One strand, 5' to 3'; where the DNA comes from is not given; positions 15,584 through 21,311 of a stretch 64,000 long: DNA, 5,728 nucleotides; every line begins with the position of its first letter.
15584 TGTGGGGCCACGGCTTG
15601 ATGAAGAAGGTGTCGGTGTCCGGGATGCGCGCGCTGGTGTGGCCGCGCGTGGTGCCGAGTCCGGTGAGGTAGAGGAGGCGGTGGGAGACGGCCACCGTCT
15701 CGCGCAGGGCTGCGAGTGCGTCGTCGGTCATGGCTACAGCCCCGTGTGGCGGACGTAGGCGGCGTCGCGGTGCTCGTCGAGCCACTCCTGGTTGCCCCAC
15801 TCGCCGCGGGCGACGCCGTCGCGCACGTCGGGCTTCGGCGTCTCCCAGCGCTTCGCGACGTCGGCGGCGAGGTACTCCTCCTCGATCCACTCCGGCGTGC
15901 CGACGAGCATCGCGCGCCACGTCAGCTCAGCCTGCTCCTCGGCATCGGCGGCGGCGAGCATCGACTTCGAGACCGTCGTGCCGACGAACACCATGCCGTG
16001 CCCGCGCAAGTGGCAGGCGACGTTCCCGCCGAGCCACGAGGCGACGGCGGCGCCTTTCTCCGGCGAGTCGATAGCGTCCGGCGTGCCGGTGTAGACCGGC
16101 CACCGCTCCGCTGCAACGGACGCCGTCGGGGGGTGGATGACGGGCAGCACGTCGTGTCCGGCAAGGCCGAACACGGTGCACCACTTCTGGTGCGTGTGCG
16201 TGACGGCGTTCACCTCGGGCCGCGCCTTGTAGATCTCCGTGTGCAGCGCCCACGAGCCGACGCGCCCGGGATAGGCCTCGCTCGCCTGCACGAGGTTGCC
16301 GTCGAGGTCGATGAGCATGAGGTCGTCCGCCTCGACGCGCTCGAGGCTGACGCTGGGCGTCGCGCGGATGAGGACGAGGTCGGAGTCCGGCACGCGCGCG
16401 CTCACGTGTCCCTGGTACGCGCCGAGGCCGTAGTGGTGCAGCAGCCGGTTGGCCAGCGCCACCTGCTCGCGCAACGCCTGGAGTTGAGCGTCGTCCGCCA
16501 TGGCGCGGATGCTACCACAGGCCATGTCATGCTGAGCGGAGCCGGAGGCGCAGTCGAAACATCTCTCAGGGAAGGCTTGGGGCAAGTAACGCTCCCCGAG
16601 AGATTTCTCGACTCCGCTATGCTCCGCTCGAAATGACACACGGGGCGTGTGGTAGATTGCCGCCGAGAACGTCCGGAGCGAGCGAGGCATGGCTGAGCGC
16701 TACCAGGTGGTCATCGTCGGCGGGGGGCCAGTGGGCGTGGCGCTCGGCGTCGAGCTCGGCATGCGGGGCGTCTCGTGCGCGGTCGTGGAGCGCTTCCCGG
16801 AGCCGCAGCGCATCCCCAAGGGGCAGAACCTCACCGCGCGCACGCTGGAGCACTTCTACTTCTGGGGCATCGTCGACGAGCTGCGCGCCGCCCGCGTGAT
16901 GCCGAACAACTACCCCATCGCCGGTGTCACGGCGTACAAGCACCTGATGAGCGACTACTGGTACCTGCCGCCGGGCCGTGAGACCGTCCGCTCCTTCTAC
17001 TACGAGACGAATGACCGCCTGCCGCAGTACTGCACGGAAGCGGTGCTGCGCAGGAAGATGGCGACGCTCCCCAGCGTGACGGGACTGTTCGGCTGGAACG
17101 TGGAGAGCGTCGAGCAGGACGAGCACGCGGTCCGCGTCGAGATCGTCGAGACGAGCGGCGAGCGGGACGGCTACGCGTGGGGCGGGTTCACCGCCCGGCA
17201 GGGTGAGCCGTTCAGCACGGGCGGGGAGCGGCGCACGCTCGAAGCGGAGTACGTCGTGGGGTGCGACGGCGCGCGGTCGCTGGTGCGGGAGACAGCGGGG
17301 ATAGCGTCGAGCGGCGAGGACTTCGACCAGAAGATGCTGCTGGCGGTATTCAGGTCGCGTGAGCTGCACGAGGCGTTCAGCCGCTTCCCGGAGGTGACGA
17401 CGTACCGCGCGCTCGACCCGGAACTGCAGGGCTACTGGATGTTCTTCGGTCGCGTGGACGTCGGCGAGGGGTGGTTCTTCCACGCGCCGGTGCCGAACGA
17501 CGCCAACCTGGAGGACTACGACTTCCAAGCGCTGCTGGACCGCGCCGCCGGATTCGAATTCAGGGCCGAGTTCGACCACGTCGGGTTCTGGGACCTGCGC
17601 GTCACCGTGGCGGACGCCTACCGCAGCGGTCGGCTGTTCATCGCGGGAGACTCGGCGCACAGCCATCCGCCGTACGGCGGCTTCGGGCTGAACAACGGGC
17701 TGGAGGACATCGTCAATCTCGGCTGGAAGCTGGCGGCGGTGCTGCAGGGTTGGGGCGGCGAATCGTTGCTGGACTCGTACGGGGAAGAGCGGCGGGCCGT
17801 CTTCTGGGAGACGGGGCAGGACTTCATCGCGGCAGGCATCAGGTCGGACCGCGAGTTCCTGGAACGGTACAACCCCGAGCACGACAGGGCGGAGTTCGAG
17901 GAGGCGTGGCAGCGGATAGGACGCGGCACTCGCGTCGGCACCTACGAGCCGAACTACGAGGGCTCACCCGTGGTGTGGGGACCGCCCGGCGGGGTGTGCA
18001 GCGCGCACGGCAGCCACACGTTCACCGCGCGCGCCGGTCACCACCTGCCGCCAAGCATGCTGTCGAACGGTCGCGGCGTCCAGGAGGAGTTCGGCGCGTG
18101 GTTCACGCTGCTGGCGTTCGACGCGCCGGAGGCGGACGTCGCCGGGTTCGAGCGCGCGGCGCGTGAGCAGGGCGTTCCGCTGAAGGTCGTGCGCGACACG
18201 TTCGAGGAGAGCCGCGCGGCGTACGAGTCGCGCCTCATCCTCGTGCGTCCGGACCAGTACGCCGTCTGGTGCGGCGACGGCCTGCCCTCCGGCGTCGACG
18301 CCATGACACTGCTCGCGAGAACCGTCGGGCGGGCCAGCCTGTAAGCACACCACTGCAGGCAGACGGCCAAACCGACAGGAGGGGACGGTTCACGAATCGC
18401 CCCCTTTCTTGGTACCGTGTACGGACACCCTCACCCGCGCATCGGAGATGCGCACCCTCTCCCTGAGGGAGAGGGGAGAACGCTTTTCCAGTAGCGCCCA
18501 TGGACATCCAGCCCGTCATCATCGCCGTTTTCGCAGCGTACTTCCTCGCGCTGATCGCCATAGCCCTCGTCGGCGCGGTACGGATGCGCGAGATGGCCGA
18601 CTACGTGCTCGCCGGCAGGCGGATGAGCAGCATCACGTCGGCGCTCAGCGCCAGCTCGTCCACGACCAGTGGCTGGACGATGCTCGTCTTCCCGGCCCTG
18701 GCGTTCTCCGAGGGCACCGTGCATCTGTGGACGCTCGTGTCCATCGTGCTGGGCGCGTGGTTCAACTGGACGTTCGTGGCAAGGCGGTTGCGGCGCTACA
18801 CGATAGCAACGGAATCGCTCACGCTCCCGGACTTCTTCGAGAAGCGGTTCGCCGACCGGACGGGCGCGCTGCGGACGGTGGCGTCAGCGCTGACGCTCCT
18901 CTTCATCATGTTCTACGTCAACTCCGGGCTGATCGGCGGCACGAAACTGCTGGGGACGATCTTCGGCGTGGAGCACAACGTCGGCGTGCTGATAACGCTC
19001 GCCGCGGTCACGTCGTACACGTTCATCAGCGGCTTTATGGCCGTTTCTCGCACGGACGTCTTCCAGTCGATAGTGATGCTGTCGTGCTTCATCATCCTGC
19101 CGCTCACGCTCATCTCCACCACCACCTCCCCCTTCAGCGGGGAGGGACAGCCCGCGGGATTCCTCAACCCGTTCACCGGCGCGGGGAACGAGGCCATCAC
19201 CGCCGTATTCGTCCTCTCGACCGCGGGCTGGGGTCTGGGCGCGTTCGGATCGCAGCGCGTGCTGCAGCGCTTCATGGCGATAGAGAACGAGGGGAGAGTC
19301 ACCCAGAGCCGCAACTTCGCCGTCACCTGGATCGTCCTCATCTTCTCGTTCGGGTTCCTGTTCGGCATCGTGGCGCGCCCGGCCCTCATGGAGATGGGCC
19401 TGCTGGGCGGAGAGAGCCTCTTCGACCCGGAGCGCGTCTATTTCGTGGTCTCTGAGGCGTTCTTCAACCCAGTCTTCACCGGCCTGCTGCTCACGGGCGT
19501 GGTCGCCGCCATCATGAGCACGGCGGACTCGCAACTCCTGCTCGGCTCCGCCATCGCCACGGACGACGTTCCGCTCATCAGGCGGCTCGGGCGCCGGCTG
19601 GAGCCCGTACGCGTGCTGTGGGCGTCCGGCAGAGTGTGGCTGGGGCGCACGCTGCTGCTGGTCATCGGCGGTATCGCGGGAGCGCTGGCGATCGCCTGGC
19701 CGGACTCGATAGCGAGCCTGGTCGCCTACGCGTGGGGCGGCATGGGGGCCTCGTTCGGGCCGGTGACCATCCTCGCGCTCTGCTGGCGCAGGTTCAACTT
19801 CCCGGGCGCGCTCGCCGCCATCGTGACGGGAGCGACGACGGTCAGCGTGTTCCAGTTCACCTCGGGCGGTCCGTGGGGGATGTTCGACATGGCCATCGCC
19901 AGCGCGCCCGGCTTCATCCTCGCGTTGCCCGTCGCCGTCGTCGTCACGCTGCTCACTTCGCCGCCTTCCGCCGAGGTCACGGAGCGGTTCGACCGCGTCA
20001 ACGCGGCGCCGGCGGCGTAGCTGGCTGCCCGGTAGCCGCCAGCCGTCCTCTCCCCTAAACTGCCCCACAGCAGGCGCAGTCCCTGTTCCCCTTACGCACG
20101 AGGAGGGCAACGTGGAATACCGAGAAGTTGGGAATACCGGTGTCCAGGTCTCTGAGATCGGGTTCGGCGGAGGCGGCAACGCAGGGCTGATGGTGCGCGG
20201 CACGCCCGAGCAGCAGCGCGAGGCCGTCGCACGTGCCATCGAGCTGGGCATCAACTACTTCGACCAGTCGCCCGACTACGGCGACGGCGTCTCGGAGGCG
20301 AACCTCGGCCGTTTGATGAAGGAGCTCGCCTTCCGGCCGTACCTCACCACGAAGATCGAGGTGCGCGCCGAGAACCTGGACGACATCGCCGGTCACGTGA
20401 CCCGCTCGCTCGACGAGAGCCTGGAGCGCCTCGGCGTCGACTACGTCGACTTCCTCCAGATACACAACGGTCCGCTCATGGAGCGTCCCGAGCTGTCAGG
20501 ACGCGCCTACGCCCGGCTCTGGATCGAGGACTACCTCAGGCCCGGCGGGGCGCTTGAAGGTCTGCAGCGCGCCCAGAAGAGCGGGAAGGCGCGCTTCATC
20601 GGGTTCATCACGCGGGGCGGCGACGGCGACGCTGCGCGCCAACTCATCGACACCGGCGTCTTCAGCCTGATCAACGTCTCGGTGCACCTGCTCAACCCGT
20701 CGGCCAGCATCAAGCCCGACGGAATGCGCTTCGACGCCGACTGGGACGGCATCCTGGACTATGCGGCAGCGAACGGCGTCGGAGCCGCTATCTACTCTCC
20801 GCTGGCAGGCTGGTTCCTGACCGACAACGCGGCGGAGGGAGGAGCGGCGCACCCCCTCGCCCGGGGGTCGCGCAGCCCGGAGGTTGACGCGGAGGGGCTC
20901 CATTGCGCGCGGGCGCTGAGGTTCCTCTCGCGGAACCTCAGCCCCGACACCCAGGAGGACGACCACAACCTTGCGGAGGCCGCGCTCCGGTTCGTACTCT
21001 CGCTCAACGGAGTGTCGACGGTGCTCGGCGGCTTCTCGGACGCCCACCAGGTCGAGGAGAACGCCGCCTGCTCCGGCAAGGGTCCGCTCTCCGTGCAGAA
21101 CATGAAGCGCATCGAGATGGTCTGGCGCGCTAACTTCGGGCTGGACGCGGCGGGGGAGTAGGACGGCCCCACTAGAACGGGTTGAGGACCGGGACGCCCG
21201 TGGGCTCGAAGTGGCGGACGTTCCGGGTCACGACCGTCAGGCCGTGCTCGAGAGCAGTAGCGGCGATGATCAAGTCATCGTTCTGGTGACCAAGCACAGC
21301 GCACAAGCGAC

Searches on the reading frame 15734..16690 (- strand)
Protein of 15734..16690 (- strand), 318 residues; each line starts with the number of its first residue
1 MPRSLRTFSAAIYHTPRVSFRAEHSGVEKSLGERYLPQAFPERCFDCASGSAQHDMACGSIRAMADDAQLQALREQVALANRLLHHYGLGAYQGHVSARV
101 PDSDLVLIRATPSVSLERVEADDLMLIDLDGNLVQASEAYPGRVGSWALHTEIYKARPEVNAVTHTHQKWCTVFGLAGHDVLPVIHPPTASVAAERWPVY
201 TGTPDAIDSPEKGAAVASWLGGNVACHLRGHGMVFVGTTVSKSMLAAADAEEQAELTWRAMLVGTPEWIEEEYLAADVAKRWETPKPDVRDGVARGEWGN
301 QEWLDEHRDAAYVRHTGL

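Call 44: search_protein_families(library=pfam, proteins=[window:15734-16690:-], max_evalue=0.00001)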
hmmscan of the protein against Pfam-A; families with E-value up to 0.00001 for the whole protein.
window:15734-16690:- (318 aa): 1 family
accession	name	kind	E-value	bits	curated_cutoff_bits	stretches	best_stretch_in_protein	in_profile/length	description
PF00596.27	Aldolase_II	-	4.1e-32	112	22.2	1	75-256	1-181/183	Class II Aldolase and Adducin N-terminal domain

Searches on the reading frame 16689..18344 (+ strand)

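Call 44: search_protein_families(library=pfam, proteins=[window:16689-18344:+], max_evalue=0.00001)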
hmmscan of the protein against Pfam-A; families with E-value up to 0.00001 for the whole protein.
window:16689-18344:+ (551 aa): 1 family
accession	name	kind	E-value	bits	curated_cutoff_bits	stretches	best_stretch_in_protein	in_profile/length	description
PF01494.25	FAD_binding_3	-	2.8e-65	221.3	22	1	5-375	2-345/349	FAD binding domain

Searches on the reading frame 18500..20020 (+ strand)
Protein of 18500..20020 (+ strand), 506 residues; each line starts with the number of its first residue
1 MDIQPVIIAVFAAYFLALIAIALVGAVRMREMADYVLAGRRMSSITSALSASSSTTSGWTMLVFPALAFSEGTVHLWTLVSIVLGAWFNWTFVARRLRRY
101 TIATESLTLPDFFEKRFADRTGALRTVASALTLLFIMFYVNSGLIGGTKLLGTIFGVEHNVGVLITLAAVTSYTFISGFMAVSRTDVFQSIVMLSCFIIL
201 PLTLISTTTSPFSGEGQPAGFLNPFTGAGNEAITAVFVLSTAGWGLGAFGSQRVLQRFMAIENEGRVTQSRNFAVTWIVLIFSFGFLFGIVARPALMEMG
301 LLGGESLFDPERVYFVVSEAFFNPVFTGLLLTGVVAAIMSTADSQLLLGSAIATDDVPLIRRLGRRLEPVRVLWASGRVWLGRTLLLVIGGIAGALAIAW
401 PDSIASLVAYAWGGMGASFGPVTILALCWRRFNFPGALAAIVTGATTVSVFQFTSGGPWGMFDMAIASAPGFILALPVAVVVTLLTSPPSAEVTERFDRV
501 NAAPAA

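Call 44: search_protein_families(library=pfam, proteins=[window:18500-20020:+], max_evalue=0.00001)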
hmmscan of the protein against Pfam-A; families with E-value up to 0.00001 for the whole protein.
window:18500-20020:+ (506 aa): 1 family
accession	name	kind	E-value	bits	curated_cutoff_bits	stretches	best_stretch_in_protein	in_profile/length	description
PF00474.23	SSF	-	6.9e-63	213.3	22.8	1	35-444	1-406/406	Sodium:solute symporter family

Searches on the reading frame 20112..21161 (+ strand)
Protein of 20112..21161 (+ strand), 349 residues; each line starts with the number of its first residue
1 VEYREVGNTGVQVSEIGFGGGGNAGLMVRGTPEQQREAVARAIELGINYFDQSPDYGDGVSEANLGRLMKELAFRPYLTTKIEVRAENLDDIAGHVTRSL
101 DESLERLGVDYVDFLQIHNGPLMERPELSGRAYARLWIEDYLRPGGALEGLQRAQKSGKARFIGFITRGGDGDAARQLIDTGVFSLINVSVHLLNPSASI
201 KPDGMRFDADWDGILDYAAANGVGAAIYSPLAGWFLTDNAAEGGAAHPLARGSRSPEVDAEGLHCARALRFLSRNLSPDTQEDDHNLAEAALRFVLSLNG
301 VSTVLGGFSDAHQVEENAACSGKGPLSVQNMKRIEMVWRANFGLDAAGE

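Call 44: search_protein_families(library=pfam, proteins=[window:20112-21161:+], max_evalue=0.00001)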
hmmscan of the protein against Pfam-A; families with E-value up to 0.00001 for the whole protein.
window:20112-21161:+ (349 aa): 1 family
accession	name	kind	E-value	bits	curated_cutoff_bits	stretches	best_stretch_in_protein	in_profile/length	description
PF00248.27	Aldo_ket_red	-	1.3e-30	106.9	24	1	15-338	1-290/291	Aldo/keto reductase family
